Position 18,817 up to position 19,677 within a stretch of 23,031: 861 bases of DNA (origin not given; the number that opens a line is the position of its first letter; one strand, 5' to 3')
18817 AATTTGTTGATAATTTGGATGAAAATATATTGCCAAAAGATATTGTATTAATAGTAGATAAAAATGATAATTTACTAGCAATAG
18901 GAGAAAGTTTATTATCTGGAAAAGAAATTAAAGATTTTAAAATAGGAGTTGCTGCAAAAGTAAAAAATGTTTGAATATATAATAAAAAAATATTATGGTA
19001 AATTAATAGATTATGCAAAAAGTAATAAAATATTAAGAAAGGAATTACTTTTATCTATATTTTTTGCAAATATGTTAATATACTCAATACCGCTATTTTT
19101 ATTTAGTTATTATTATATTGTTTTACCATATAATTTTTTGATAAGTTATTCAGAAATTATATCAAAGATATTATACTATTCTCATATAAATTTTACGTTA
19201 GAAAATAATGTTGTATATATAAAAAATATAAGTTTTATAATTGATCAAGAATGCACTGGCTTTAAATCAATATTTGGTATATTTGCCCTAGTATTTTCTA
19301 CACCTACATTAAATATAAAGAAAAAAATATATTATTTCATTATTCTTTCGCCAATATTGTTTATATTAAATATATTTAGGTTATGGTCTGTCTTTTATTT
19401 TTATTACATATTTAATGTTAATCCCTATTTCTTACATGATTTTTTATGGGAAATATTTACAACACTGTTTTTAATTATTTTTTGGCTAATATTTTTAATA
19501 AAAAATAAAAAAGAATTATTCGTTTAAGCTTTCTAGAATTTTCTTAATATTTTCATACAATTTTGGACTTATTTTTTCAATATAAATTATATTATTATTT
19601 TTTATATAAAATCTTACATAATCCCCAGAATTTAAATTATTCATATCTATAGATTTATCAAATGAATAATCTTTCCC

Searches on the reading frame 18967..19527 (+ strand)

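Call 31: search_protein_families(library=ncbifam, proteins=[window:18967-19527:+], max_evalue=0.1)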
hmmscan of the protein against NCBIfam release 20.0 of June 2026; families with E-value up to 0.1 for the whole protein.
window:18967-19527:+ (186 aa): 8 families
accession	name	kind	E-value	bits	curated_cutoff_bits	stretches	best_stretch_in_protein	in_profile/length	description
TIGR04178.1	exo_archaeo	signature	1.1e-12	48.1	23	1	90-177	1-93/97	exosortase/archaeosortase family protein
TIGR04124.1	archaeo_artE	exception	3.9e-05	23.8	95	1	24-177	4-148/153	archaeosortase family protein ArtE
TIGR04177.1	exosort_XrtH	exception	5.3e-05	23.3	86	1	35-179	11-154/158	exosortase H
NF046081.1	exosort_XrtX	exception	0.00016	21.6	170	1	28-180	11-162/168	exosortase X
NF033505.2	paceosortase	exception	0.0012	19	80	1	31-175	4-143/167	pacearchaeosortase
TIGR03110.1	exosort_Gpos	exception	0.0055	16.6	102.75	1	31-176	27-176/187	exosortase family protein XrtG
TIGR03109.2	exosort_XrtA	exception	0.0076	15.7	208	1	63-175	138-256/261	exosortase A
TIGR04175.1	archaeo_artD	exception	0.056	13.4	125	1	37-180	10-145/150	archaeosortase D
